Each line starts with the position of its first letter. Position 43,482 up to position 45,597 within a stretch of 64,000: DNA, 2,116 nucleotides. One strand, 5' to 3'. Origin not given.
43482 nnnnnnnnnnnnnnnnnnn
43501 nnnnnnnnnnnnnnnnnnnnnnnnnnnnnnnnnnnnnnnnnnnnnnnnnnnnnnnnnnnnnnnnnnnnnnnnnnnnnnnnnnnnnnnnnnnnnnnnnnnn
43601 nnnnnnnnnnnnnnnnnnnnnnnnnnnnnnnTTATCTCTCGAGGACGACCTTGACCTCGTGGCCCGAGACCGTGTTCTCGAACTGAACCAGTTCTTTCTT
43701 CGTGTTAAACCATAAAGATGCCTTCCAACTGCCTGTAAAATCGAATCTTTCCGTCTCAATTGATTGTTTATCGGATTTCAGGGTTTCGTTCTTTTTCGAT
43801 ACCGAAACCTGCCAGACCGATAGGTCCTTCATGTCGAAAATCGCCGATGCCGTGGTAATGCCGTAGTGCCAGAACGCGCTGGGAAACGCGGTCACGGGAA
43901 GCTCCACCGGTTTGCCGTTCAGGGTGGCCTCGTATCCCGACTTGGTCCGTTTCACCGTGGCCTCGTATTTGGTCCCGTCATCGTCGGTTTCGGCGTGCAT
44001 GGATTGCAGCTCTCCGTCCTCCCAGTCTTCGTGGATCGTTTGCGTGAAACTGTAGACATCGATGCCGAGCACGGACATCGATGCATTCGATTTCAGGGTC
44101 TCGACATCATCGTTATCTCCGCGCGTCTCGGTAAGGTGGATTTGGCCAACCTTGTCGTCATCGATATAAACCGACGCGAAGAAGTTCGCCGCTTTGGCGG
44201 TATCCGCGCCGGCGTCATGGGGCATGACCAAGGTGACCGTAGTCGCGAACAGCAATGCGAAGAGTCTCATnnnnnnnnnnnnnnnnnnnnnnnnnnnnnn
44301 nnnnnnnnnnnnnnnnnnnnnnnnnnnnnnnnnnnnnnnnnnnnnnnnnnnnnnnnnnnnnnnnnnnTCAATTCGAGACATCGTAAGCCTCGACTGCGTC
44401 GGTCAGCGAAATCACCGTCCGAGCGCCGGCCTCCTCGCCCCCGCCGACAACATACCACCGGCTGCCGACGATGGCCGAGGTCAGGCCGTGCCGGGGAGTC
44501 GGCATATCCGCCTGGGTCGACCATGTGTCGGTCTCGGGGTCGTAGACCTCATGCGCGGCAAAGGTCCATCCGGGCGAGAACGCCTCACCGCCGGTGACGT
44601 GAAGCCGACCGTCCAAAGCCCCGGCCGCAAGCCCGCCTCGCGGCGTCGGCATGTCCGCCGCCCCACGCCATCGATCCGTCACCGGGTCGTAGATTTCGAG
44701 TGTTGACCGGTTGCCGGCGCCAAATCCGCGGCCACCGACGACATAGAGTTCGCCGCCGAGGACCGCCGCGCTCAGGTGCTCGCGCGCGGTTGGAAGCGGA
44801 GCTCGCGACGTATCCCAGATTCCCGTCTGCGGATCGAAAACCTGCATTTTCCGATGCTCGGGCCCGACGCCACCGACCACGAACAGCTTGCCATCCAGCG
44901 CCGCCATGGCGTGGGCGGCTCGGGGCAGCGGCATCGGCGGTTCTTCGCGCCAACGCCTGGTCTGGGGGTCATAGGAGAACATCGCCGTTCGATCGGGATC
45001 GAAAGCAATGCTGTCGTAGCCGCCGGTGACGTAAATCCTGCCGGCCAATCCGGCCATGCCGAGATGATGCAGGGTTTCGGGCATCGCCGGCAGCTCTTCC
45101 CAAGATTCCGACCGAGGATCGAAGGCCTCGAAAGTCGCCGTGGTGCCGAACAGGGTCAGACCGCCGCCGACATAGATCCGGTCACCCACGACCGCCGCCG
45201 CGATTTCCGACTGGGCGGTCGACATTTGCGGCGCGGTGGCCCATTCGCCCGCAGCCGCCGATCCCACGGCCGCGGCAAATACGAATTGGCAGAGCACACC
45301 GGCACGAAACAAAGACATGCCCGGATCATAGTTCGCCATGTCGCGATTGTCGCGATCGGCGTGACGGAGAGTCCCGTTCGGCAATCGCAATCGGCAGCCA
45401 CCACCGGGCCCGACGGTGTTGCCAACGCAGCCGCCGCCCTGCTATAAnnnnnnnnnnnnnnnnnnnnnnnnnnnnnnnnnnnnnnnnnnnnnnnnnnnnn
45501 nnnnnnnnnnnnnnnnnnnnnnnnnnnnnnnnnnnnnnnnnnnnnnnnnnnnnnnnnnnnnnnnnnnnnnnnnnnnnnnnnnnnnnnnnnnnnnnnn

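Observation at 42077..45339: Unknown-function gene set between tRNA-Cys and tRNA-Asn, including an AT-rich secreted protein gene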

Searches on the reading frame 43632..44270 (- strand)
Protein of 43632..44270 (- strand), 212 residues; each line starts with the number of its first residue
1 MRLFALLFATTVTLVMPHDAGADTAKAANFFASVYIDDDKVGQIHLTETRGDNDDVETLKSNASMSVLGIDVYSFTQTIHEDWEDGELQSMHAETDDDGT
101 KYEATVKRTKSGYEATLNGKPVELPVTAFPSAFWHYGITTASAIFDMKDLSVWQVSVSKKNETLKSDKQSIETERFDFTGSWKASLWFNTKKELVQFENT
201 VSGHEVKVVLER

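Call 4: search_protein_families(library=pfam, proteins=[window:43632-44270:-], max_evalue=1)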
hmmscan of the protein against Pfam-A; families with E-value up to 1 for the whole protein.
window:43632-44270:- (212 aa): 1 family
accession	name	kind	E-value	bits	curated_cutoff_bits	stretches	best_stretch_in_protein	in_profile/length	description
PF19630.5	DUF6134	-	1.8e-31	110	27.9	1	34-210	3-183/184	Domain of unknown function (DUF6134)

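Call 5: search_protein_families(library=ncbifam, proteins=[window:43632-44270:-], max_evalue=1)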
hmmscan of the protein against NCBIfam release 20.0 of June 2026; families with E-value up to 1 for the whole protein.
window:43632-44270:- (212 aa): 0 families

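Call 11: search_protein_families(library=phrogs, proteins=[window:43632-44270:-], max_evalue=1)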
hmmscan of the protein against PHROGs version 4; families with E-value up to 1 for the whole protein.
window:43632-44270:- (212 aa): 0 families

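Call 12: search_protein_families(library=padloc, proteins=[window:43632-44270:-], max_evalue=1)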
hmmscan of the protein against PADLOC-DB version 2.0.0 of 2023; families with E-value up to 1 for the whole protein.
window:43632-44270:- (212 aa): 1 family
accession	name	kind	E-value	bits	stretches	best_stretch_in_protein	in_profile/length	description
PDLC04462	PDC-M15B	-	0.011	13.4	1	9-118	70-179/214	-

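Call 41: find_homologous_proteins(query=window:43632-44270:-, max_evalue=0.00001)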
Query window:43632-44270:- (212 aa): 31 proteins with E <= 0.00001 among 108 candidates.
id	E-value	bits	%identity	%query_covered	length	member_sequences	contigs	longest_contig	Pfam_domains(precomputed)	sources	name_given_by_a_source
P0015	8.2e-136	468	100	100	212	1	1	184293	PF19630.6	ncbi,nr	ncbi:MAG: hypothetical protein GY791_06790 [Alphaproteobacteria bacterium]|nr:hypothetical protein [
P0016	5.7e-72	260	57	98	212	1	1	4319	PF19630.6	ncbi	-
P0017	9.7e-65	236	51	100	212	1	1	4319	PF19630.6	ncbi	-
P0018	6.4e-61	224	51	100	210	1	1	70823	PF19630.6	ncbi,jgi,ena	jgi:Domain of unknown function (DUF6134)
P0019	4.8e-57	211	51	88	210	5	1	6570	PF19630.6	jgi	jgi:hypothetical protein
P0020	8.3e-57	210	49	91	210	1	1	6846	PF19630.6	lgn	-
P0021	2.5e-56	209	49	86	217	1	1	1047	PF19630.6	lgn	-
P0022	4.1e-56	208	49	86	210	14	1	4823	PF19630.6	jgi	jgi:Family of unknown function (DUF6134)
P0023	7.7e-56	207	45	100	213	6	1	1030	PF19630.6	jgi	jgi:Family of unknown function (DUF6134)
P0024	1.1e-55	206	43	100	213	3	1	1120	PF19630.6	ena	-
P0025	1.4e-55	206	46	100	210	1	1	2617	PF19630.6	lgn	-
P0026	3.3e-55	205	48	99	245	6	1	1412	PF19630.6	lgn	-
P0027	5.1e-55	204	47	88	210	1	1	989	PF19630.6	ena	-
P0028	7.6e-55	204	49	91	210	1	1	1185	PF19630.6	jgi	jgi:hypothetical protein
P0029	2.1e-54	202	42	100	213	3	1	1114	PF19630.6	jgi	jgi:Family of unknown function (DUF6134)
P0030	9.1e-54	200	45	100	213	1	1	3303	PF19630.6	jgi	jgi:hypothetical protein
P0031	1.8e-53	199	47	88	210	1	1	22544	PF19630.6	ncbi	-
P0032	2.0e-53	199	44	92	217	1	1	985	PF19630.6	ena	-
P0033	2.8e-53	199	49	88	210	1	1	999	PF19630.6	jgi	jgi:hypothetical protein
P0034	3.0e-53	198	48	86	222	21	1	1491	PF19630.6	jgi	jgi:hypothetical protein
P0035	7.0e-53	197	48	97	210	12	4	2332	PF19630.6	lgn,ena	-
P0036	1.4e-52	196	48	86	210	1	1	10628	PF19630.6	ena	-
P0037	5.9e-52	194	47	86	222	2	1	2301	PF19630.6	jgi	jgi:hypothetical protein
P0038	1.7e-50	190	45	100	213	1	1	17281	PF19630.6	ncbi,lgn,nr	ncbi:MAG: DUF6134 family protein [Nitrococcus sp.]|nr:DUF6134 family protein [Nitrococcus sp.]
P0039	2.1e-50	189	44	100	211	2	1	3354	PF19630.6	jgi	-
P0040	2.9e-50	189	45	100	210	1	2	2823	PF19630.6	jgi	-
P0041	9.1e-50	187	45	86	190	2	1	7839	PF19630.6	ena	-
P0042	1.6e-49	186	45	86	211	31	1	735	PF19630.6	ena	-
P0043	5.5e-49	185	45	86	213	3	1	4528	PF19630.6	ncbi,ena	-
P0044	1.9e-48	183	42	100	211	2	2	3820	PF19630.6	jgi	jgi:hypothetical protein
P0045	3.4e-34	136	42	75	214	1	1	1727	PF19630.6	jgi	jgi:hypothetical protein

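Call 42: find_encoding_contigs(protein=P0018, flank=5000, max_places=2)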
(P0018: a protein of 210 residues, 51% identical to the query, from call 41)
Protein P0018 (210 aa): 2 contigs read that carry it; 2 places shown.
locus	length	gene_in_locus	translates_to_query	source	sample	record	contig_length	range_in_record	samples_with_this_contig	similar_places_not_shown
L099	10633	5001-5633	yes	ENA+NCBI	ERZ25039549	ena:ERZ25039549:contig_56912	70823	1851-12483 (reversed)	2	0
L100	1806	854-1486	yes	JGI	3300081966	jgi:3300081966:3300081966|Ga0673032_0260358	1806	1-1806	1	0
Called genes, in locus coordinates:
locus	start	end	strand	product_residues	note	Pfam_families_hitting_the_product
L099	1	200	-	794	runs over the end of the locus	PF13292:DXP_synthase_N (faint), PF00456:Transketolase_N, PF02779:Transket_pyr, PF17831:PDH_E1_M, PF22613:Transketolase_C_1 (weak)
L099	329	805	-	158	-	PF00027:cNMP_binding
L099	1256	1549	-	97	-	PF07883:Cupin_2 (weak)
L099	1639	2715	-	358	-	PF03492:Methyltransf_7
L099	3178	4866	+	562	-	PF01946:Thi4 (faint), PF00070:Pyr_redox (faint), PF01266:DAO, PF07992:Pyr_redox_2, PF12831:FAD_oxidored (faint), PF13450:NAD_binding_8 (weak), PF13738:Pyr_redox_3 (weak)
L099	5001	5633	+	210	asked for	PF19630:DUF6134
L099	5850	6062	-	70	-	PF15919:HicB_lk_antitox (weak)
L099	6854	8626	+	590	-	-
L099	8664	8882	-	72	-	-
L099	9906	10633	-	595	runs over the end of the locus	PF07167:PhaC_N, PF00561:Abhydrolase_1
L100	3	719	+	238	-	?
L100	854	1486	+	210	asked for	PF19630:DUF6134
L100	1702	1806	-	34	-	?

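Call 43: find_encoding_contigs(protein=P0031, flank=5000, max_places=2)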
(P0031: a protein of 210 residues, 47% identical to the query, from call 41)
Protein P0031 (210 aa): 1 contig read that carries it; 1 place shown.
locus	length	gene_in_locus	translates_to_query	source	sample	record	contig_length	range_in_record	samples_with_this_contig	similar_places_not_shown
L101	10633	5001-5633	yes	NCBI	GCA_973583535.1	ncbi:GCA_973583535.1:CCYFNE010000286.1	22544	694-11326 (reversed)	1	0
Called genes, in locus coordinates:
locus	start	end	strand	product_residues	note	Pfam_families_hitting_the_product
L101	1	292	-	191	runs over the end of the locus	PF00440:TetR_N, PF16925:TetR_C_13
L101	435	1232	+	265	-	PF08281:Sigma70_r4_2, PF00196:GerE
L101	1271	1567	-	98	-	PF05016:ParE_toxin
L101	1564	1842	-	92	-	-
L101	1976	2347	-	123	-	PF01979:Amidohydro_1 (weak), PF07969:Amidohydro_3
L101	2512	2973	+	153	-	PF06841:Phage_T4_gp19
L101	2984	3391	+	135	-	-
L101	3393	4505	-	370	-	PF10282:Lactonase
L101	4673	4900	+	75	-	-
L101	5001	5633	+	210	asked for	PF19630:DUF6134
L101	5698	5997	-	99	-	PF13635:DUF4143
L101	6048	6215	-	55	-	-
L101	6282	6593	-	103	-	PF15731:MqsA_antitoxin (weak), PF01381:HTH_3 (weak)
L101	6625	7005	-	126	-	-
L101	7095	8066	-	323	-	PF13409:GST_N_2, PF00043:GST_C (weak), PF13410:GST_C_2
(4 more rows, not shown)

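Call 44: find_encoding_contigs(protein=P0038, flank=5000, max_places=2)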
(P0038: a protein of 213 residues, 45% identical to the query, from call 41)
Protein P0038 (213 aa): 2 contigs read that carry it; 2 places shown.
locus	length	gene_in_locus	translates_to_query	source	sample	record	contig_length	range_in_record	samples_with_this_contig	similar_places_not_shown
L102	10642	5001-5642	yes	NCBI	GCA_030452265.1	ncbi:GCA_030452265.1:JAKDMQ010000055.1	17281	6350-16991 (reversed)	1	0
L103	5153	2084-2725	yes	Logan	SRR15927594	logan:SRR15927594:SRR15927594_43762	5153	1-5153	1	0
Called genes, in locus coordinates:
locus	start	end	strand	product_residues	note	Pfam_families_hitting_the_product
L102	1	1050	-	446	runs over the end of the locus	PF01578:Cytochrom_C_asm, PF16327:CcmF_C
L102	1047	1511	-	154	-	PF03100:CcmE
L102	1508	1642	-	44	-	PF04995:CcmD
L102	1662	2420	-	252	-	PF01578:Cytochrom_C_asm, PF27518:CcmC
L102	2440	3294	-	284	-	PF18400:Thioredoxin_12 (faint), PF13098:Thioredoxin_2 (faint), PF13462:Thioredoxin_4, PF01323:DSBA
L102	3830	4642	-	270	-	PF13578:Methyltransf_24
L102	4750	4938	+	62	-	-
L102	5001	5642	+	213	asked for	PF19630:DUF6134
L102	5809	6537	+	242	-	PF09335:VTT_dom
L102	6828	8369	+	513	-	PF00732:GMC_oxred_N, PF05199:GMC_oxred_C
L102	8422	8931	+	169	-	PF07291:MauE (weak), PF07681:DoxX, PF02077:SURF4 (weak)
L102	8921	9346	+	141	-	-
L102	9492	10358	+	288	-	PF08450:SGL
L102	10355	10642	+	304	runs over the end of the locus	PF00903:Glyoxalase, PF13669:Glyoxalase_4 (faint), PF18029:Glyoxalase_6 (faint), PF22677:Ble-like_N (faint), PF00903:Glyoxalase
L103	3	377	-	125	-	?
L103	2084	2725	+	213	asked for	PF19630:DUF6134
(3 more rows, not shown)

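Call 45: find_encoding_contigs(protein=P0016, flank=5000, max_places=2)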
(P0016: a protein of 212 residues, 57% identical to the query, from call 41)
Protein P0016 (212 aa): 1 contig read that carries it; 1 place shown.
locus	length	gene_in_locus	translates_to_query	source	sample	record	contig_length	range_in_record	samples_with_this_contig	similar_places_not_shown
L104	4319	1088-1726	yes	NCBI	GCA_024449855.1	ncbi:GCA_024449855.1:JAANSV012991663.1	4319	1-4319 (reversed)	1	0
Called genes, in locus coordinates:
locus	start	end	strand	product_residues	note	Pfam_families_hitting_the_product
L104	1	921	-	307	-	?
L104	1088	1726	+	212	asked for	PF19630:DUF6134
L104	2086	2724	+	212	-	PF19630:DUF6134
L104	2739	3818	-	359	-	PF04055:Radical_SAM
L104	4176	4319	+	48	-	?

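Call 63: search_solved_structures(query=window:43632-44270:-, max_evalue=10)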
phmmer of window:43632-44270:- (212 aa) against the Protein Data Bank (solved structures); distinct sequences matched with E-value up to 10: 1.
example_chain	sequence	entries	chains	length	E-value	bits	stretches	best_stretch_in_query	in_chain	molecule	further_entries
7x0g_A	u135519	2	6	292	0.7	12.8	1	9-73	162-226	CbpA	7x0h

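Call 73: search_dna_similar(query=window:43632-44270:-, collection=plasmids, mode=protein, max_evalue=0.001, max_rows=10)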
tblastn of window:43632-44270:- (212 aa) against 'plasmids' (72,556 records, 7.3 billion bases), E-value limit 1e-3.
Records with a match: 1; places in all: 1; records where one place covers at least 80% of the query: 0.
Best place of each record, by identity: <60% 1.
By first word of the organism name: Azospirillum 1.
By predicted mobility (MOB-suite, as given by PLSDB): non-mobilizable 1.
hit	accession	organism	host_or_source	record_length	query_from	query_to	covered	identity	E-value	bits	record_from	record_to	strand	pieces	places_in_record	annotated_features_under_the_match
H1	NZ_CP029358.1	Azospirillum thermophilum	cell culture,hot spring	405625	25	189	78%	23.8%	3e-5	51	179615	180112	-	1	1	DUF6134 family protein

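Call 84: search_solved_structures(query=A2, max_evalue=10)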
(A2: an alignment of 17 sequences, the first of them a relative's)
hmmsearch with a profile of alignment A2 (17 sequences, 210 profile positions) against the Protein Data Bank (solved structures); distinct sequences matched with E-value up to 10: 0.

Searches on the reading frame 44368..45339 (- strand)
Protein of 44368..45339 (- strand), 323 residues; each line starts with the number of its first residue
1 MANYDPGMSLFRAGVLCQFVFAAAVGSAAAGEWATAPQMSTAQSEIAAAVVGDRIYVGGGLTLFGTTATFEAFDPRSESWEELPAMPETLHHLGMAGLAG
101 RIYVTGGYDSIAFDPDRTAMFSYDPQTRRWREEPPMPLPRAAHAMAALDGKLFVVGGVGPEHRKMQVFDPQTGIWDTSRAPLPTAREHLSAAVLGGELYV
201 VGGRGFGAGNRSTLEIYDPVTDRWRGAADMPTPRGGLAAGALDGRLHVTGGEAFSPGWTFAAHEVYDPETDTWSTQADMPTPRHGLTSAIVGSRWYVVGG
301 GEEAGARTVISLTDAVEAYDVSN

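Call 4: search_protein_families(library=pfam, proteins=[window:44368-45339:-], max_evalue=1)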
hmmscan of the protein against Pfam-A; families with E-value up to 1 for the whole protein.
window:44368-45339:- (323 aa): 12 families
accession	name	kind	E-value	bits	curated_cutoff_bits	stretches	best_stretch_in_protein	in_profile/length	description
PF01344.31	Kelch_1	-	2.6e-47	158.4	20.1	6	186-231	2-46/46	Kelch motif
PF13964.12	Kelch_6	-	1.9e-41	139.1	25.3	5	95-140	7-50/50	Kelch motif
PF25210.1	Kelch_FKB95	-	5e-39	135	70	3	101-203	44-149/268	FKB95, Kelch-repeats domain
PF07646.21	Kelch_2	-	5.7e-35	117.9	21.3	5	188-231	4-48/48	Kelch motif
PF24681.1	Kelch_KLHDC2_KLHL20_DRC7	-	3.2e-34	118.6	50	2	136-300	47-221/221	KLHDC2/KLHL20/DRC7 Kelch-repeats domain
PF13415.12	Kelch_3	-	3.2e-27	94.5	22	5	195-234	1-40/48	Galactose oxidase, central domain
PF24981.1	Beta-prop_ATRN-LZTR1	-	1.7e-18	67.4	50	3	100-203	160-279/289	Attractin/LZTR1 beta-propeller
PF13418.12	Kelch_4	-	8.2e-18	64.5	21.6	4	195-232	11-49/49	Galactose oxidase, central domain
PF24996.1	NANM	-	1.1e-14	54.5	45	3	30-114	40-131/350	N-acetylneuraminate epimerase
PF13854.13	Kelch_HCF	-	1.6e-05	24.8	113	1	180-300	12-139/345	Host cell factor, Kelch-repeats domain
PF07893.19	DUF1668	-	0.00048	20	23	1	116-164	81-128/336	Protein of unknown function (DUF1668)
PF22290.1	DmmA-like_N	-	0.084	13.8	33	0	171-206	71-106/124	Dimethylamine monooxygenase subunit DmmA-like, N-terminal domain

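Call 5: search_protein_families(library=ncbifam, proteins=[window:44368-45339:-], max_evalue=1)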
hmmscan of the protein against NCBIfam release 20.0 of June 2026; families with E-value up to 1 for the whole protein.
window:44368-45339:- (323 aa): 4 families
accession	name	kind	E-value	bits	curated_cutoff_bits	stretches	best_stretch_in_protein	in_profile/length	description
NF010730.0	PRK14131.1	subfamily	1.5e-14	53.5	416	4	33-114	72-162/384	N-acetylneuraminate epimerase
TIGR03547.1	muta_rot_YjhT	subfamily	1.3e-13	50.8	256.35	4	31-114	41-133/346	YjhT family mutarotase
TIGR03548.1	mutarot_permut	subfamily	6e-10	38.7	243.2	4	34-134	105-202/323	cyclically-permuted mutarotase family protein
NF052501.1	RdCuOxGlxASco2837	equivalog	4.8e-05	21.8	800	1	65-176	263-386/645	radical copper oxidase GlxA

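Call 11: search_protein_families(library=phrogs, proteins=[window:44368-45339:-], max_evalue=1)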
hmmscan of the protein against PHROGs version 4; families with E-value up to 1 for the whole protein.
window:44368-45339:- (323 aa): 6 families
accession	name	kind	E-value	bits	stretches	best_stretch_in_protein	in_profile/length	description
phrog_12615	-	unknown function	1.9e-33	116.9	3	42-203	36-199/290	-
phrog_16120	-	head and packaging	2e-25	90.7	3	140-224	289-377/511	virion structural protein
phrog_16216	-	unknown function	6.1e-24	85.7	2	165-305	225-366/418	-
phrog_11786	-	unknown function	1.2e-23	84.5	4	198-305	136-246/463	-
phrog_8229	-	unknown function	1.3e-09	38.9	1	194-302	166-276/382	-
phrog_27227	-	unknown function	7.5e-05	22.5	1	15-110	10-104/617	-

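Call 12: search_protein_families(library=padloc, proteins=[window:44368-45339:-], max_evalue=1)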
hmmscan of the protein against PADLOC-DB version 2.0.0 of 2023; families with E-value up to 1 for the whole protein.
window:44368-45339:- (323 aa): 0 families

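Call 64: search_solved_structures(query=window:44368-45339:-, max_evalue=0.001)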
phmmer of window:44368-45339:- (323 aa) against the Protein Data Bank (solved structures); distinct sequences matched with E-value up to 0.001: 118 (the best 60 are shown).
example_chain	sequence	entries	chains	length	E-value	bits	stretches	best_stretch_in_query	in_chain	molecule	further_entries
8pjr_A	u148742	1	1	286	3.2e-72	246.7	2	98-301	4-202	SAKe6AC-LB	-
7pvp_A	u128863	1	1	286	2e-68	234.1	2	98-301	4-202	SAKe6BC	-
8pjy_A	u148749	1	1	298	1.4e-64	221.5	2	98-301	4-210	SAKe6EEref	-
7q58_A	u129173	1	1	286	5e-62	213.1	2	98-301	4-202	SAKe6BR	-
7ong_A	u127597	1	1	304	9.6e-58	199.1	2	69-290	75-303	SAKe6BE-L1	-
7ona_A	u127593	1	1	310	3.4e-54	187.4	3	191-302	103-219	SAKe6AC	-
7onc_A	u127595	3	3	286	3.7e-52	180.7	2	99-301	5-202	SAKe6BE | S6BE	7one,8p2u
7on6_A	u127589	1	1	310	9.9e-52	179.3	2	99-301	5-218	SAKe6AE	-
8pjz_A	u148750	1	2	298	1.4e-51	178.8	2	98-301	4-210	SAKe6EEtal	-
3vng_A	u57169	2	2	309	1.2e-49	172.4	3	138-302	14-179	Kelch-like ECH-associated protein 1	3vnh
4in4_A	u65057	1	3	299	1.5e-49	172.1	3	138-302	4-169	Kelch-like ECH-associated protein 1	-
4iqk_A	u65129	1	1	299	2.2e-49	171.6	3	138-302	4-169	Kelch-like ECH-associated protein 1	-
1zgk_A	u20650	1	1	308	2.3e-49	171.5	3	115-301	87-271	Kelch-like ECH-associated protein 1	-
1u6d_X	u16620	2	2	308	3.8e-49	170.8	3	115-300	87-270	kelch-like ECH-associated protein 1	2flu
4l7b_A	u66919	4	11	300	1.7e-48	168.7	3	115-301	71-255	Kelch-like ECH-associated protein 1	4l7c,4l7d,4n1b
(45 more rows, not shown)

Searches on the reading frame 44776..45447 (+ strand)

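Call 67: search_protein_families(library=pfam, proteins=[window:44776-45447:+], max_evalue=1)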
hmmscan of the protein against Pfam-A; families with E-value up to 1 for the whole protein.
window:44776-45447:+ (223 aa): 1 family
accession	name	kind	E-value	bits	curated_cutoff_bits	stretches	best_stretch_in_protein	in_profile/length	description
PF07595.18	Planc_extracel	-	0.53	10.5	25.5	0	114-122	6-14/20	Planctomycete extracellular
